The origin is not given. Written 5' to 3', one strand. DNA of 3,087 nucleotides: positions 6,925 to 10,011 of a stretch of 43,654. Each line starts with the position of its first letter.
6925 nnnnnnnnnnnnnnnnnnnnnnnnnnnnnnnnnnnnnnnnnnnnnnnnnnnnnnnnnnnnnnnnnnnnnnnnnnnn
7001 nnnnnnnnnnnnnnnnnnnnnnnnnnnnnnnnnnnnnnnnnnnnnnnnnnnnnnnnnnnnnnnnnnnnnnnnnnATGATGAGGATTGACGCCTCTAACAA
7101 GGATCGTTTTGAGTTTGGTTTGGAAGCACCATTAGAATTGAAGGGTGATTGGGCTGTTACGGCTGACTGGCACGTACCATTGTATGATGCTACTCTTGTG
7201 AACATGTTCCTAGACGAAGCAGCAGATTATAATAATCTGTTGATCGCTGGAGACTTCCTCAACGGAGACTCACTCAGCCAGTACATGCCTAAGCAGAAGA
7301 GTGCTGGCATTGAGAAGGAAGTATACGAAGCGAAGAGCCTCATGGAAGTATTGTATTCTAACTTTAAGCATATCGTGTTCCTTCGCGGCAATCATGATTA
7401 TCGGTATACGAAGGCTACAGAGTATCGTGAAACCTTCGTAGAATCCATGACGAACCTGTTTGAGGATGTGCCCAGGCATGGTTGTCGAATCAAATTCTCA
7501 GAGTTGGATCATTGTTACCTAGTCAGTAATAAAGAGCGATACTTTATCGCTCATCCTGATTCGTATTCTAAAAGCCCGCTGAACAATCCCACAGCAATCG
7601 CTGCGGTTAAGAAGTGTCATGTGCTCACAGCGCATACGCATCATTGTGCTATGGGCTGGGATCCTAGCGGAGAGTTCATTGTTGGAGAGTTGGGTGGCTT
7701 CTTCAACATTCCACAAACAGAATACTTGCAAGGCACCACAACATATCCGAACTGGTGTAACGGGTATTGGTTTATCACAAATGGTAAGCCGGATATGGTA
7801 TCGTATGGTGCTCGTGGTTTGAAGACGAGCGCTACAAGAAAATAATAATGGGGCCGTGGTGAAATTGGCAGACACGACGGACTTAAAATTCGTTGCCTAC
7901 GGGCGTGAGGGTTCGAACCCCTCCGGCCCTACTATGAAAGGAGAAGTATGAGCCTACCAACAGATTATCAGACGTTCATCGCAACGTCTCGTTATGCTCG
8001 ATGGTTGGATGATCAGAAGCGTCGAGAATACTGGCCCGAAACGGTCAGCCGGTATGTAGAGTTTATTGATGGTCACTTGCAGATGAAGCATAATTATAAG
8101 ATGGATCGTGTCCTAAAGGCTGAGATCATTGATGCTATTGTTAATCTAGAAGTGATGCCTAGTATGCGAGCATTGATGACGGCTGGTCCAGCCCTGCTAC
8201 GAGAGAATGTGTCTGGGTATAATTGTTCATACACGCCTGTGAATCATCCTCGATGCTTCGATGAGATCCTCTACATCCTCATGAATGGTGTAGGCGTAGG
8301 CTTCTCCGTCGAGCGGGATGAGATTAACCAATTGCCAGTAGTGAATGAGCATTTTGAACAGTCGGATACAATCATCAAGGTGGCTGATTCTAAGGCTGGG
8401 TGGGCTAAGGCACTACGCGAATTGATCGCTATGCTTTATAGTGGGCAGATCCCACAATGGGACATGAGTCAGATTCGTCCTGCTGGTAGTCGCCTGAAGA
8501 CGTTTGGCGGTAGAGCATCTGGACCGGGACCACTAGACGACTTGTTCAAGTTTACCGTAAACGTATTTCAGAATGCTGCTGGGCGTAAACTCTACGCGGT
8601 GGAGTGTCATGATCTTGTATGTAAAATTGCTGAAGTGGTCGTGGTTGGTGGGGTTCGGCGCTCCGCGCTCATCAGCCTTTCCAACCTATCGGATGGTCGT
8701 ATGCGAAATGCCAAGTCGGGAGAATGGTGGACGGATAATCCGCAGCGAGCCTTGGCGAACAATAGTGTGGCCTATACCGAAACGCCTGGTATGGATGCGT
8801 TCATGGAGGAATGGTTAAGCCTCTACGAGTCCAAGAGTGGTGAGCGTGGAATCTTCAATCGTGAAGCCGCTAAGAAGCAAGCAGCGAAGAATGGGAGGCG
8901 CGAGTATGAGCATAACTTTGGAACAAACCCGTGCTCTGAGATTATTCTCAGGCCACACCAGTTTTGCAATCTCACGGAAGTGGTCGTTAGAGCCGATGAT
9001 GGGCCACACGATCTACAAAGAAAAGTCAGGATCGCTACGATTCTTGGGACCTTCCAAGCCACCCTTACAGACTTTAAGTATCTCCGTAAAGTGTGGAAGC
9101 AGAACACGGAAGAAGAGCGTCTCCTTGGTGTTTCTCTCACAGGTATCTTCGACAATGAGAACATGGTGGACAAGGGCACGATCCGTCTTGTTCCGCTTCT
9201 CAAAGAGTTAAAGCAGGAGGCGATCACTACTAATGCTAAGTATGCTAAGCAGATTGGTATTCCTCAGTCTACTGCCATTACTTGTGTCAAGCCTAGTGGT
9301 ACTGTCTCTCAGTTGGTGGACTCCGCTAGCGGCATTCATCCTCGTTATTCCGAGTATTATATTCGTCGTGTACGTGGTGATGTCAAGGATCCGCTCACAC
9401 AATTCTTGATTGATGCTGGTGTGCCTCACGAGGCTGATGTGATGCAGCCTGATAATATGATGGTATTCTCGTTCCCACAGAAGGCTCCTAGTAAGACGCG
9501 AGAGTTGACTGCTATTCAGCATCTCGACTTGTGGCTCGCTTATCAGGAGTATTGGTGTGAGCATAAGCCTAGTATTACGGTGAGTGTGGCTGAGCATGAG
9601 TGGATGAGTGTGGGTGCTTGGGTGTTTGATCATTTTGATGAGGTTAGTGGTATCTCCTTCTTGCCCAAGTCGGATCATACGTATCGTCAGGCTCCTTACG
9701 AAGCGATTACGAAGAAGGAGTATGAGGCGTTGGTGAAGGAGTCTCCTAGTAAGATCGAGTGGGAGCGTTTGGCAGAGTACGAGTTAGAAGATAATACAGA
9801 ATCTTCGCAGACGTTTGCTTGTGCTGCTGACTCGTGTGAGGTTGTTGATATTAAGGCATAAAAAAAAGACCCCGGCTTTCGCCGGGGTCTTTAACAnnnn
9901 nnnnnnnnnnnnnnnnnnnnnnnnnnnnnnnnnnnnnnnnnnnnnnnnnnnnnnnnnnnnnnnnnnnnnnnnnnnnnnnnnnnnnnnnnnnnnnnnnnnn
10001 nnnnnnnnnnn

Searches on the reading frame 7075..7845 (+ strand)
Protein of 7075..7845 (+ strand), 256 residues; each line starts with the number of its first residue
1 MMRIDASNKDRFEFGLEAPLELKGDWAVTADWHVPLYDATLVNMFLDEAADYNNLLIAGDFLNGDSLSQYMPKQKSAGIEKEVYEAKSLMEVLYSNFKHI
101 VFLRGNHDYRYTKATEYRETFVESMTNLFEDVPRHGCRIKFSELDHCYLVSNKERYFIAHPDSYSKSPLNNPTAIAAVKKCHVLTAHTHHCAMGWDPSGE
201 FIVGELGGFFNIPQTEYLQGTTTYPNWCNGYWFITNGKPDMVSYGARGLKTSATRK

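Call 99: search_protein_families(library=pfam, proteins=[window:7075-7845:+], max_evalue=0.001)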
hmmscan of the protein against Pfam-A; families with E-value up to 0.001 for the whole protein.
window:7075-7845:+ (256 aa): 1 family
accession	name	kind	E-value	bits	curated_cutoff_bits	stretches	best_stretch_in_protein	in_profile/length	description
PF00149.33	Metallophos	-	2e-06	28.8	21.5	1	27-160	4-114/191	Calcineurin-like phosphoesterase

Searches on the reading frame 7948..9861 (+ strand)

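Call 14: search_protein_families(library=pfam, proteins=[window:7948-9861:+], max_evalue=0.001)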
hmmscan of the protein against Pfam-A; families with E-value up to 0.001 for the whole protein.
window:7948-9861:+ (637 aa): 3 families
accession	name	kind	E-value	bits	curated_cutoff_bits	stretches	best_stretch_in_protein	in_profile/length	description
PF02867.20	Ribonuc_red_lgC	-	1e-10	41.3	23.9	0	248-399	118-290/523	Ribonucleotide reductase, barrel domain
PF21995.1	RNR-II_ins_dom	-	1.3e-08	35.5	27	1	138-200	31-100/107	B12-dependent ribonucleotide reductase, insertion domain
PF17975.6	RNR_Alpha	-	3e-06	28.1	26.4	1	13-74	26-94/101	Ribonucleotide reductase alpha domain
